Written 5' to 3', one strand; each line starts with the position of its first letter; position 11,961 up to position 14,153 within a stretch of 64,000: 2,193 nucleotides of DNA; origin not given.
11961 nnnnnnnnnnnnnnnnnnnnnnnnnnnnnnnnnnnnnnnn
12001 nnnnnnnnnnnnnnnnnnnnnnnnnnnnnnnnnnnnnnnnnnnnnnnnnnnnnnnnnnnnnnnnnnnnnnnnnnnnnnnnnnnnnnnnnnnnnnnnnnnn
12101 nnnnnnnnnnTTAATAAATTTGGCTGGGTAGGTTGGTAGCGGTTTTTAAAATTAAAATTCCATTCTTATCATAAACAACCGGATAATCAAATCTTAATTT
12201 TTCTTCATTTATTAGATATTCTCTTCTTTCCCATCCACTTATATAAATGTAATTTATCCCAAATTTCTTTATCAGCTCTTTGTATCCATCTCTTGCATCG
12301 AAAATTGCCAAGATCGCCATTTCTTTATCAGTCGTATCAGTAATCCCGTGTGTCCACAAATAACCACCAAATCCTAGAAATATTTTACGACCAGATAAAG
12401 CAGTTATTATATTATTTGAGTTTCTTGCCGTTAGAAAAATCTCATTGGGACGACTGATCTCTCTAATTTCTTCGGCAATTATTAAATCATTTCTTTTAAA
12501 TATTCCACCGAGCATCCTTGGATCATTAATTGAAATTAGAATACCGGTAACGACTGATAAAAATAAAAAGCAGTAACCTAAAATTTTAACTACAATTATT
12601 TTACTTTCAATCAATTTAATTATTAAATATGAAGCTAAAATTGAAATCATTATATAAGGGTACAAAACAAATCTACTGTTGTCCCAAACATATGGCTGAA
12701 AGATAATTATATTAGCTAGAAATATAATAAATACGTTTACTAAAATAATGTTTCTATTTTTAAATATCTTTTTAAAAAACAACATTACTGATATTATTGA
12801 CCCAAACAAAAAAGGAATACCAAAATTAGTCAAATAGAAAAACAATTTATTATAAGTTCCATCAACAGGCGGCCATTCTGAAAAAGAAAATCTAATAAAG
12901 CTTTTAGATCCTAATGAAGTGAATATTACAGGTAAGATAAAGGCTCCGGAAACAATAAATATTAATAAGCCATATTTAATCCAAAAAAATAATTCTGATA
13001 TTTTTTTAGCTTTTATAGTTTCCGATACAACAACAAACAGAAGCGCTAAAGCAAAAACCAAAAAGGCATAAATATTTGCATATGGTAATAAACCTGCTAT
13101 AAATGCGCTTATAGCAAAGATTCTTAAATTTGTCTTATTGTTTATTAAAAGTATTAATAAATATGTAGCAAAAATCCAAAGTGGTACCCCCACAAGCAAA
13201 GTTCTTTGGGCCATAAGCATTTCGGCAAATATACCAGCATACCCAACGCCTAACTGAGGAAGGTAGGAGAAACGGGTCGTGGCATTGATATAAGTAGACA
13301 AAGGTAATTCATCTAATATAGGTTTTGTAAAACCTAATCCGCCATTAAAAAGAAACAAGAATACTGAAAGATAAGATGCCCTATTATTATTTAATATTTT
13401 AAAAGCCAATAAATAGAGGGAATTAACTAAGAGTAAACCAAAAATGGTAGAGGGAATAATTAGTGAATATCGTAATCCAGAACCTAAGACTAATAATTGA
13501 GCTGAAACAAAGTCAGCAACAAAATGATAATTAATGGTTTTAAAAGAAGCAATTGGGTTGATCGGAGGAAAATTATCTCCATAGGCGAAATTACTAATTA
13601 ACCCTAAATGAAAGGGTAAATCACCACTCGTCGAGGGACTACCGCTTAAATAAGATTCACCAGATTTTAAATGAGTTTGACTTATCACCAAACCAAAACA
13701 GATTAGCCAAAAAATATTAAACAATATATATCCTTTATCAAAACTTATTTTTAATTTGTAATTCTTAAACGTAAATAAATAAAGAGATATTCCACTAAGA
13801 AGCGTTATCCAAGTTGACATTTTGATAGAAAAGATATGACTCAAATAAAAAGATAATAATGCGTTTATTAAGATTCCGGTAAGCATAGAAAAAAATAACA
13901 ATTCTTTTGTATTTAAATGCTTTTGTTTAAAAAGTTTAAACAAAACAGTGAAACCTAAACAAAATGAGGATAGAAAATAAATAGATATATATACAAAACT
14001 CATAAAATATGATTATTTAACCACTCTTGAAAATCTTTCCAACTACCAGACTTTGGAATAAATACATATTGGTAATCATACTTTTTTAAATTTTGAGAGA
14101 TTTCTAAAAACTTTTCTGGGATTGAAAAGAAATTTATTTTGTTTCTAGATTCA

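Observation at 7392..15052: Array of five GT-C/PMT-like polytopic glycosyltransferases ending in an LCP ligase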

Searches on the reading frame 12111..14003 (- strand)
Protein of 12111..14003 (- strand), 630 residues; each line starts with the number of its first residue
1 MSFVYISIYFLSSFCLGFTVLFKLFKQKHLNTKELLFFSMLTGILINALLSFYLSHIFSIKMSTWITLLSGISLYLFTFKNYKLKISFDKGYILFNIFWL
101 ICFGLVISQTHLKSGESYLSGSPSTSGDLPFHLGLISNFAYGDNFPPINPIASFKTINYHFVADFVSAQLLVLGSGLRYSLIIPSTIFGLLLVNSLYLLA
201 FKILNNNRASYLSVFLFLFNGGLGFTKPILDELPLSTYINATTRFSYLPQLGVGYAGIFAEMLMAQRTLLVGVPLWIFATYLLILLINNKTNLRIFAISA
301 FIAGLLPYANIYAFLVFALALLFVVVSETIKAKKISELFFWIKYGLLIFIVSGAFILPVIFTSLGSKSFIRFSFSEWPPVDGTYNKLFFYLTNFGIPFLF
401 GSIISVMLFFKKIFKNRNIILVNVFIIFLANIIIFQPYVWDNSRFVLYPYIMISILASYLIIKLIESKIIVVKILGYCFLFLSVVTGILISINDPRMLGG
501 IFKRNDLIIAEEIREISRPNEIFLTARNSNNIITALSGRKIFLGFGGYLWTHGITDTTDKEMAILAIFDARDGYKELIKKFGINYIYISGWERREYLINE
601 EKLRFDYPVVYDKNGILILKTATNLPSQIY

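Call 3: search_protein_families(library=pfam, proteins=[window:12111-14003:-], max_evalue=0.01)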
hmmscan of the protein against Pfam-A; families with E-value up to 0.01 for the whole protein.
window:12111-14003:- (630 aa): 0 families

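Call 4: search_protein_families(library=ncbifam, proteins=[window:12111-14003:-], max_evalue=0.01)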
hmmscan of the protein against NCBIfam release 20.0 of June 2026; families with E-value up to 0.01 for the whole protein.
window:12111-14003:- (630 aa): 0 families

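Call 14: find_homologous_proteins(query=window:12111-14003:-)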
Query window:12111-14003:- (630 aa): 29 proteins with E <= 0.001 among 8000 candidates.
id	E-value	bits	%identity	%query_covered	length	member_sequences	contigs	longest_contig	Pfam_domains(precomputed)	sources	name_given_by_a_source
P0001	0.0e+0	1272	100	94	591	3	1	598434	-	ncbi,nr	ncbi:MAG: hypothetical protein UR11_C0001G0238 [Candidatus Woesebacteria bacterium GW2011_GWC1_30_29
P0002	6.9e-153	529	44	98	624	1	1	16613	-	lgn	-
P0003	9.4e-139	482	43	98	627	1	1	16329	-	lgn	-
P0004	9.8e-116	406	38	95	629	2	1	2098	-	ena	-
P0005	2.5e-48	184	29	80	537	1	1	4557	PF20604.4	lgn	-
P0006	1.3e-41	161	26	82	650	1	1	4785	-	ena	-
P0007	1.6e-41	161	29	81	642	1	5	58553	-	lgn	-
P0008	4.1e-38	150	27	78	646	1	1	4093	-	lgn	-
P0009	4.5e-38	150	26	81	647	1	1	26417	-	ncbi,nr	ncbi:MAG: hypothetical protein PHP02_03720 [Eubacteriales bacterium]|nr:hypothetical protein [Eubact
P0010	2.5e-36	144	28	83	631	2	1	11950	-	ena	-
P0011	2.5e-36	144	27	78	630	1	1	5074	-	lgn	-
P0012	2.8e-36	144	25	83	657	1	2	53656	-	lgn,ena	-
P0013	5.8e-35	139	25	82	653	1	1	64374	-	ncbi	-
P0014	8.3e-35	139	29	87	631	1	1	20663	-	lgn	-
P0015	1.5e-34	138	25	77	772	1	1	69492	-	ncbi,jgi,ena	-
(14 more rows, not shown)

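Call 17: search_protein_families(library=pfam, alignment_id=A1, max_evalue=0.01)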
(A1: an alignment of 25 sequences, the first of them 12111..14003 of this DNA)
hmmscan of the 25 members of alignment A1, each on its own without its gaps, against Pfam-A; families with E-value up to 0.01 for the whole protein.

A. member 1, window:12111-14003:- (630 aa): 0 families

B. families by the number of members that match (of 25 scanned): 3 families
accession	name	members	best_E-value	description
PF20604.3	DUF6798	4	2.1e-06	Domain of unknown function (DUF6798)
PF03779.20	SPW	1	0.0012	SPW repeat domain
PF13396.11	PLDc_N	1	0.0042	Phospholipase_D-nuclease N-terminal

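Call 23: search_solved_structures(query=A1, max_evalue=1)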
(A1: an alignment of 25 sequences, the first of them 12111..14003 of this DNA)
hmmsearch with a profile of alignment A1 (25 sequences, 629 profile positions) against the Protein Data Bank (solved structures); distinct sequences matched with E-value up to 1: 2.
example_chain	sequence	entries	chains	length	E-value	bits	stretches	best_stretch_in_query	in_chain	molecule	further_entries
1b9b_A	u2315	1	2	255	0.24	13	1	582-626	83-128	PROTEIN (TRIOSEPHOSPHATE ISOMERASE)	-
4y8f_A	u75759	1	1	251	0.75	11.3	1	580-617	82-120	Triosephosphate Isomerase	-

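Call 26: find_encoding_contigs(protein=P0002, flank=10000, max_places=3)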
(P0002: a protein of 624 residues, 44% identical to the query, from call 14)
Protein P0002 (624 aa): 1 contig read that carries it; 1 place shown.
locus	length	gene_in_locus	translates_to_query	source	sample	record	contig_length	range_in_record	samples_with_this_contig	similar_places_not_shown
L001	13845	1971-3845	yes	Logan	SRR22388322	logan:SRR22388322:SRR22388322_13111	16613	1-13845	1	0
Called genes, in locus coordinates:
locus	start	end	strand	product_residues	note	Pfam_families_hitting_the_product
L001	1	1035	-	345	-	?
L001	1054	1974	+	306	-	PF03816:LytR_cpsA_psr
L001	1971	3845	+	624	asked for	-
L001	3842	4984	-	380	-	-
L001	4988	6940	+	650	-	PF10060:DUF2298 (weak)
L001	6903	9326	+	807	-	PF13231:PMT_2, PF02366:PMT, PF16192:PMT_4TMC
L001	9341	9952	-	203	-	-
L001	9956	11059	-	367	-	-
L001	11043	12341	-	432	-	PF19077:Big_13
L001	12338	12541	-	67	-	-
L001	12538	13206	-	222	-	PF04350:PilO (faint)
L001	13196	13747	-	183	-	PF05137:PilN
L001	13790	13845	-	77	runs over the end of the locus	PF01649:Ribosomal_S20p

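Call 28: predict_structure(alignment_id=A1)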
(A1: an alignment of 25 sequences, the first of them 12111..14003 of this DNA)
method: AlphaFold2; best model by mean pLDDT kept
length: 630 residues; sequences in the alignment: 25
mean_pLDDT: 88.3   pTM: 0.91
mean pLDDT of the five models: 88.3, 86.7, 86.4, 85.4, 84.3
residues with pLDDT >= 90: 400; 70-90: 183; 50-70: 39; < 50: 8
segments of 3 or more residues with pLDDT < 50: 624-630
pLDDT, mean of each block of 10 residues (from residue 1): 95 96 86 95 97 96 97 88 84 96 93 89 86 95 91 86 96 96 96 97 95 93 76 76 65 59 81 97 94 94 95 93 91 90 95 84 65 78 70 73 71 79 90 80 89 92 95 94 88 85 93 94 94 96 86 83 97 96 96 96 97 96 52
secondary structure, 60 per line:
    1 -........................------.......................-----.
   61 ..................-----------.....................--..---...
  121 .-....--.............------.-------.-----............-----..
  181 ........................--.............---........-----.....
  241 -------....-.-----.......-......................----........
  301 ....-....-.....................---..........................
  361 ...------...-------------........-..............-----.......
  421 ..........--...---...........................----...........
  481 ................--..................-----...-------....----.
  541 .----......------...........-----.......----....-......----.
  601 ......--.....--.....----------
elements in order: H2-25 H32-54 H60-78 H90-110 E118-121 H123-126 H129-141 H162-173 H179-204 H207-219 H223-230 H236-240 H259-265 H267-288 H293-304 H306-309 H311-331 H335-363 E370-372 H386-393 H395-408 H414-430 E433-435 H439-465 H470-496 E499-503 H504-516 E522-524 H532-535 H546-551 H558-568 H574-580 E585-588 H590-595 H600-606 E609-613 E616-620

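Call 47: search_protein_families(library=pfam, proteins=[window:12111-14003:-], max_evalue=10)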
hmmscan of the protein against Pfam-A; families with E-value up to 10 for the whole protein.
window:12111-14003:- (630 aa): 1 family
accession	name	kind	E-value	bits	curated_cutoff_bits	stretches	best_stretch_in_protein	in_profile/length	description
PF03058.19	Sar8_2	-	0.032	15.1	31.7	1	313-337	7-31/85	Sar8.2 family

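Call 51: find_encoding_contigs(protein=P0013, flank=8000, max_places=1)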
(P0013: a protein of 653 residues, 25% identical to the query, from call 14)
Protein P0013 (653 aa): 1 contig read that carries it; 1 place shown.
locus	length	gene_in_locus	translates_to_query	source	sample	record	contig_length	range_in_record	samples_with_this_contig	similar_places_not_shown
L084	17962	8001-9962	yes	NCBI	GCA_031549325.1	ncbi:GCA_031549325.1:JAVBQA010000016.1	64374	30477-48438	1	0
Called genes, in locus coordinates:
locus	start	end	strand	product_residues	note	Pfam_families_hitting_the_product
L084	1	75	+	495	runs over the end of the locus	PF14821:Thr_synth_N, PF00291:PALP, PF24857:THR4_C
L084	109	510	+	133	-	-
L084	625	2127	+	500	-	PF16116:DUF4832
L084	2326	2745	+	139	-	PF00572:Ribosomal_L13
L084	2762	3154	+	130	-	PF00380:Ribosomal_S9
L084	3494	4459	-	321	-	PF01261:AP_endonuc_2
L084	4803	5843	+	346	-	PF05343:Peptidase_M42, PF01546:Peptidase_M20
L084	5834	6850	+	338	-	PF05343:Peptidase_M42, PF01546:Peptidase_M20 (faint)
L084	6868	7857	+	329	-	PF05343:Peptidase_M42, PF04389:Peptidase_M28 (faint), PF01546:Peptidase_M20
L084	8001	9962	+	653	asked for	-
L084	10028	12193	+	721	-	PF01471:PG_binding_1, PF07244:POTRA (faint), PF08823:PG_binding_2 (faint), PF09374:PG_binding_3 (faint), PF17243:POTRA_TamA_1 (faint), PF01471:PG_binding_1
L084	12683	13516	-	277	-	PF01149:Fapy_DNA_glyco (weak), PF06831:H2TH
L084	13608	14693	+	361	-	PF12849:PBP_like_2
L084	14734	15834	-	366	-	PF01636:APH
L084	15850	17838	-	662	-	PF17128:DUF5107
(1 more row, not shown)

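Call 52: find_encoding_contigs(protein=P0015, flank=8000, max_places=1)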
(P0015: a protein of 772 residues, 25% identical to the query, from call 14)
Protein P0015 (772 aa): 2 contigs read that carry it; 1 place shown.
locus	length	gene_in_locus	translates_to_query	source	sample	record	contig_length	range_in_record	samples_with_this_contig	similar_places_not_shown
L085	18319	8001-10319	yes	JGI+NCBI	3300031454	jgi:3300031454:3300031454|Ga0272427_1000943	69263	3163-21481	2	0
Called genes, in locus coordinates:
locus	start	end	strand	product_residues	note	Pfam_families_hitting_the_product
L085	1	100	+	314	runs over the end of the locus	PF00581:Rhodanese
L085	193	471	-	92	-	-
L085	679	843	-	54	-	-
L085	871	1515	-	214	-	PF10706:Aminoglyc_resit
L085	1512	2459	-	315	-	PF01636:APH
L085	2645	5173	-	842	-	PF13520:AA_permease_2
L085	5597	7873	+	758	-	-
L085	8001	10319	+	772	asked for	-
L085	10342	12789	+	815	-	-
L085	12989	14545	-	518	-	-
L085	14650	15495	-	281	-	PF00535:Glycos_transf_2, PF13641:Glyco_tranf_2_3 (faint)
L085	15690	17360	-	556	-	PF02366:PMT (weak), PF13231:PMT_2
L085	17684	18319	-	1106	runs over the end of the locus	PF02366:PMT, PF13231:PMT_2, PF16192:PMT_4TMC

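Call 53: find_encoding_contigs(protein=P0007, flank=8000, max_places=1)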
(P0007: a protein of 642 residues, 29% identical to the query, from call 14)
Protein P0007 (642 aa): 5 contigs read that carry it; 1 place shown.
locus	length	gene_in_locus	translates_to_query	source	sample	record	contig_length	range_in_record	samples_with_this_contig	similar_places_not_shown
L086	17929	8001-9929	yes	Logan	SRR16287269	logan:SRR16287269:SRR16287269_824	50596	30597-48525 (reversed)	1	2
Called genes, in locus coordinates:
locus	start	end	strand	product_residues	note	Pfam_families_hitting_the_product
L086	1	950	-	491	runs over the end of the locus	PF00675:Peptidase_M16, PF05193:Peptidase_M16_C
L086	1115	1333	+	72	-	-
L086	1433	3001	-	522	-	PF07690:MFS_1, PF00854:PTR2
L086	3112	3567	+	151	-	-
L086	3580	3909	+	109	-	-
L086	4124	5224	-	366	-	PF01926:MMR_HSR1, PF02421:FeoB_N (weak), PF06071:YchF-GTPase_C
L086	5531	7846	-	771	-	PF08924:Rv2525c_GlyHyd-like, PF01839:FG-GAP (faint), PF13517:FG-GAP_3 (weak)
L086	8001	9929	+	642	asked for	-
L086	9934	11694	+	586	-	PF13231:PMT_2 (weak)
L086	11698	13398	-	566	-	PF01935:DUF87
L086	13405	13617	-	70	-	-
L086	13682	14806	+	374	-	PF06580:His_kinase, PF02518:HATPase_c (weak)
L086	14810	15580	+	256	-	PF00072:Response_reg, PF04397:LytTR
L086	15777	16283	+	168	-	-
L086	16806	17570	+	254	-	-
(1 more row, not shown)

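Call 70: search_protein_families(library=pfam, proteins=[L001:4988-6940:+], max_evalue=0.01)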
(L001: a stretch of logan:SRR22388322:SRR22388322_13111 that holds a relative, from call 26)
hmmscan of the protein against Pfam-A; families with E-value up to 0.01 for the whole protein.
L001:4988-6940:+ (650 aa): 1 family
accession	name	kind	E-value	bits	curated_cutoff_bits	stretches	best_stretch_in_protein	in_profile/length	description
PF10060.15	DUF2298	-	9.8e-08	31.8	27.8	1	52-233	3-178/488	Uncharacterized membrane protein (DUF2298)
